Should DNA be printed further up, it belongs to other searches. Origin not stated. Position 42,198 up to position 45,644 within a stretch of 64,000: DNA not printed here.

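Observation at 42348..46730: Translationally coupled cas9-cas1-cas2 with an 8-nt cas9/cas1 overlap leaves no room for an intergenic tracrRNA; compact Cas9 candidate for characterization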

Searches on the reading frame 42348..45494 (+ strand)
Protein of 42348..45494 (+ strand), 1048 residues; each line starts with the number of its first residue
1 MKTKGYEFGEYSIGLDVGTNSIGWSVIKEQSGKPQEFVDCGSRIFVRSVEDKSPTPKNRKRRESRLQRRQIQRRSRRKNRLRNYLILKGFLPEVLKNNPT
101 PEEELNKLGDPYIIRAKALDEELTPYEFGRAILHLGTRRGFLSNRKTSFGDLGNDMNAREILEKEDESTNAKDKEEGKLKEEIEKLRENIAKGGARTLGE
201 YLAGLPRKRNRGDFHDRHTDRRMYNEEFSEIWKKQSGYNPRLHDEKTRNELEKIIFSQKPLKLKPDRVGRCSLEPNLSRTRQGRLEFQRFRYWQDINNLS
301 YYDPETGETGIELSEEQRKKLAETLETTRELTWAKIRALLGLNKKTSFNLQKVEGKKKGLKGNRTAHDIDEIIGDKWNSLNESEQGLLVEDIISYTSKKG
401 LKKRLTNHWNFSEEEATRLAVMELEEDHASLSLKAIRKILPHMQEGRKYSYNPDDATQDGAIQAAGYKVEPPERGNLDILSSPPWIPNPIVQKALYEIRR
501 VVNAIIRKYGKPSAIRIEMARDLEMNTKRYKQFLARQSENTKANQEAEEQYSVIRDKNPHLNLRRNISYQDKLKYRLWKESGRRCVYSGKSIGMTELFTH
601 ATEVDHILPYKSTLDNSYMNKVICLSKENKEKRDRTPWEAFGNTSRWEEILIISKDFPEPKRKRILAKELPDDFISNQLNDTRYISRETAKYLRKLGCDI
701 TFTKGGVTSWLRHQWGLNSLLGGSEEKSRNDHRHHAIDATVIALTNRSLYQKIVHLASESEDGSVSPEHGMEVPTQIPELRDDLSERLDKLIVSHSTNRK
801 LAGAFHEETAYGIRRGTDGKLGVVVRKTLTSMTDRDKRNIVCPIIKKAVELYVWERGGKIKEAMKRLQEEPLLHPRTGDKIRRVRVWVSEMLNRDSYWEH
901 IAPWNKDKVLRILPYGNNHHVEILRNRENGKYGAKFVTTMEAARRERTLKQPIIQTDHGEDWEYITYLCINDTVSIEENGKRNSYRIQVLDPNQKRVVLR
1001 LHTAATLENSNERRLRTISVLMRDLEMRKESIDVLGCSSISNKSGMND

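Call 7: search_protein_families(library=pfam, proteins=[window:42348-45494:+])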
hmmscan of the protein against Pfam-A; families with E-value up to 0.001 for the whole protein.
window:42348-45494:+ (1048 aa): 3 families
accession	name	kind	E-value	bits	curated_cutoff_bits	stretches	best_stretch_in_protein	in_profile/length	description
PF18541.7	RuvC_III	-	3.7e-21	76.4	26.2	1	669-801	1-178/179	RuvC endonuclease subdomain 3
PF13395.12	HNH_4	-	5.4e-20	71.5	22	1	585-638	1-54/54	HNH endonuclease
PF18470.6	Cas9_a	-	3.6e-12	46.9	26.9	1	266-426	5-142/221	Cas9 alpha-helical lobe domain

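Call 8: search_solved_structures(query=window:42348-45494:+, max_evalue=0.001, show_alignments=2)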
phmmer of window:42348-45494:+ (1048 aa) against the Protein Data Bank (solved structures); distinct sequences matched with E-value up to 0.001: 72 (the best 60 are shown).
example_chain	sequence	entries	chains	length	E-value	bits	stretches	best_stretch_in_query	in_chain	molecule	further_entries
9ar4_A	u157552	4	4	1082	2.3e-76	260.7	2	428-790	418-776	CRISPR-associated endonuclease Cas9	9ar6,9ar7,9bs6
8jtj_A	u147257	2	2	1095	6.9e-76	259.1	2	429-790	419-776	CRISPR-associated endonuclease Cas9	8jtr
8uza_A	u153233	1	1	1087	6.9e-75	255.8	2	429-790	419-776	CRISPR-associated endonuclease Cas9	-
8uzb_A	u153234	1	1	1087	1.9e-73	251.1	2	429-790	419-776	CRISPR-associated endonuclease Cas9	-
8ja0_A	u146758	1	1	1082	9.4e-68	232.2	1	10-758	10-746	CRISPR-associated endonuclease Cas9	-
6kc8_A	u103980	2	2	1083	9.4e-68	232.2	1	10-758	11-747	CRISPR-associated endonuclease Cas9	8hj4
6jdq_A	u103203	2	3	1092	9.8e-68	232.1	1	10-758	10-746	CRISPR-associated endonuclease Cas9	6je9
6jdv_A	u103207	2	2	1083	2e-66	227.8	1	10-758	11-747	CRISPR-associated endonuclease Cas9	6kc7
6je4_A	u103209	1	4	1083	2.2e-65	224.3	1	11-758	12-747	CRISPR-associated endonuclease Cas9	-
6je3_A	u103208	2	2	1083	2.6e-65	224.1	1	11-758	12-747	CRISPR-associated endonuclease Cas9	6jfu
21dz_A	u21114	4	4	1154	1e-59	205.6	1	11-754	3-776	CRISPR-associated endonuclease Cas9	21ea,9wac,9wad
8hnt_A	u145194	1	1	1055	4.7e-58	200.1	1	10-757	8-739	CRISPR-associated endonuclease Cas9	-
8hnw_A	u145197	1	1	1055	9.8e-57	195.7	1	10-757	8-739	CRISPR-associated endonuclease Cas9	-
8hnv_A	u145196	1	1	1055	1.1e-55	192.3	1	10-757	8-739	CRISPR-associated endonuclease Cas9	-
5x2g_A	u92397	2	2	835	1.3e-36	129.1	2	13-545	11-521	CRISPR-associated endonuclease Cas9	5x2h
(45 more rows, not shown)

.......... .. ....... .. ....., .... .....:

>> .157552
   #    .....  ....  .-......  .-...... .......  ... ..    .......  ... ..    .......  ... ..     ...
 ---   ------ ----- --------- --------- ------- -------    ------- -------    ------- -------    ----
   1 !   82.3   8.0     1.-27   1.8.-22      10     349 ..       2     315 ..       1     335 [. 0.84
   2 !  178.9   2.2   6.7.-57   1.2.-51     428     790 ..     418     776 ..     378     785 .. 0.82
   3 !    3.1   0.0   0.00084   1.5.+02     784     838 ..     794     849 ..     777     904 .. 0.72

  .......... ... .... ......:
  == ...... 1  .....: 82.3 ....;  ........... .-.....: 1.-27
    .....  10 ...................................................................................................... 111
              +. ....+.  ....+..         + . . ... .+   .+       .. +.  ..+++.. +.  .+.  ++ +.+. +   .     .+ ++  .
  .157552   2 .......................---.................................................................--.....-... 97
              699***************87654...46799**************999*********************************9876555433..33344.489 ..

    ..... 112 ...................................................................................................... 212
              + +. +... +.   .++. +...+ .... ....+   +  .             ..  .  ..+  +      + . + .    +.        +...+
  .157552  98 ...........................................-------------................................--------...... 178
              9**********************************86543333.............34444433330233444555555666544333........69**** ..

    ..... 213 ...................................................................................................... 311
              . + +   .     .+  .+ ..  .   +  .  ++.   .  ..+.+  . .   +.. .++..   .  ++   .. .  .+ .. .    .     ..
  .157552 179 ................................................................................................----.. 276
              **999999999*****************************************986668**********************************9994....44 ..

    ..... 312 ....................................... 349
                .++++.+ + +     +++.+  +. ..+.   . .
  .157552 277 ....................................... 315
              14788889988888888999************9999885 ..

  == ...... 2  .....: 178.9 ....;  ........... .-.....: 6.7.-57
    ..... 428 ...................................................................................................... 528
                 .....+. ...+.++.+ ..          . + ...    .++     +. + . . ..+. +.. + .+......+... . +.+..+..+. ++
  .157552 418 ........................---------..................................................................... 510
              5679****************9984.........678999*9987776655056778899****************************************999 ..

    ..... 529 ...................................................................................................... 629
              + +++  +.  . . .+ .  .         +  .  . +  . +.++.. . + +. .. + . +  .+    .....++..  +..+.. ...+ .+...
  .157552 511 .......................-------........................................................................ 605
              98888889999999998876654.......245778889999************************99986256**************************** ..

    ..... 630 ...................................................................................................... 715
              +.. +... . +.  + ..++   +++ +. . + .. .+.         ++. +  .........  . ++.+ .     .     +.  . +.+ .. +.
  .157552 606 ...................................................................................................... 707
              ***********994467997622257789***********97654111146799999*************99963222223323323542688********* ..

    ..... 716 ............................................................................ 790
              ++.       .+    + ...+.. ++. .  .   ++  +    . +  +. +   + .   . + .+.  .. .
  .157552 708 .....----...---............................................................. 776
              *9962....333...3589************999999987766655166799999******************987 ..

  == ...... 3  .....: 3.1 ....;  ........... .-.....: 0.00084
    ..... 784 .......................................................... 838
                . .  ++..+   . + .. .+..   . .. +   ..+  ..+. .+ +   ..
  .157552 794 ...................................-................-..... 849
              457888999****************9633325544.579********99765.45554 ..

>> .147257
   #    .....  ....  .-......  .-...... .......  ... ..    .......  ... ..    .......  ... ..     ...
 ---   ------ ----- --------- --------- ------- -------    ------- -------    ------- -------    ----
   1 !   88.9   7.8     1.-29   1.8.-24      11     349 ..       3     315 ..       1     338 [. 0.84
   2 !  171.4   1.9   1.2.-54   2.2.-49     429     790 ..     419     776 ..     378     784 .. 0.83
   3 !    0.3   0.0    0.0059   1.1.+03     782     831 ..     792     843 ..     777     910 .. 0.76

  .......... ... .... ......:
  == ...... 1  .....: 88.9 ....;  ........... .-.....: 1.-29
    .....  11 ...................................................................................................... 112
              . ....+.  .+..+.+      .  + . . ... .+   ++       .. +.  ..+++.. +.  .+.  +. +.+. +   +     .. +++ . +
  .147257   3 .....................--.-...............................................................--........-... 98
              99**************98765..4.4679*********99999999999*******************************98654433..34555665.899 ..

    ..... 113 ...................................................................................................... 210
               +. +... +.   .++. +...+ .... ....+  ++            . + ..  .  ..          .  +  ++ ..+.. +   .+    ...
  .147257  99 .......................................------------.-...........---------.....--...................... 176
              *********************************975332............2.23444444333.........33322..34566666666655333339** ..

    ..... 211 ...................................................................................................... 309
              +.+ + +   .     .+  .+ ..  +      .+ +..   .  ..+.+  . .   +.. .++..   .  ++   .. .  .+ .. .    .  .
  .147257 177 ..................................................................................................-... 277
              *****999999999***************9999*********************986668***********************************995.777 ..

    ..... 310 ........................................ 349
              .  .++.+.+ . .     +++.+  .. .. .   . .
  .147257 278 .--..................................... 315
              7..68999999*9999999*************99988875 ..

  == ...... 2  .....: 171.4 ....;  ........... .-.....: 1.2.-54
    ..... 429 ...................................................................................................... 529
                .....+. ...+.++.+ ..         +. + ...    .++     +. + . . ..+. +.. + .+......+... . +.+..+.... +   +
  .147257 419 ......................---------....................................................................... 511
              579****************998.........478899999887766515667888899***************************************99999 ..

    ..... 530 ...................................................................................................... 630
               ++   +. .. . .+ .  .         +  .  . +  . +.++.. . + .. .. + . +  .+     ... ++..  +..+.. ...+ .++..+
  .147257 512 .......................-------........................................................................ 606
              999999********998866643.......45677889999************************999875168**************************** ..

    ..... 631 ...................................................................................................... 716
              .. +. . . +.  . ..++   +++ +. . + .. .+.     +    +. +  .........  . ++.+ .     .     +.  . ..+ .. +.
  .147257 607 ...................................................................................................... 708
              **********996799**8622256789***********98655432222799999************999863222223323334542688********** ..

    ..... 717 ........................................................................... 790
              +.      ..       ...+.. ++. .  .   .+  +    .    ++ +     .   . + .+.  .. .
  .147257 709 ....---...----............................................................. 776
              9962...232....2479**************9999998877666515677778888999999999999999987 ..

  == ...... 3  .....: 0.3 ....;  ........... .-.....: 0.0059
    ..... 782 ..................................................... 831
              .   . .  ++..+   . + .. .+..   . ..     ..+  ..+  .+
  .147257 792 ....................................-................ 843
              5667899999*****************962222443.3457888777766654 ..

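Call 9: search_protein_families(library=ncbifam, proteins=[window:42348-45494:+])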
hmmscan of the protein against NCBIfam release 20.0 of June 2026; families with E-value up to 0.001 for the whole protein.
window:42348-45494:+ (1048 aa): 2 families
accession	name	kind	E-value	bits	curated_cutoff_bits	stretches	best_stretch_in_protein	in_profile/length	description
TIGR01865.2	cas_Csn1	equivalog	2.2e-202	675.2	100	1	11-1036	1-1069/1070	type II CRISPR RNA-guided endonuclease Cas9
NF049971.1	CRISPR_Cas9d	exception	1.4e-48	166.3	375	2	486-1009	461-969/986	type II CRISPR RNA-guided endonuclease Cas9d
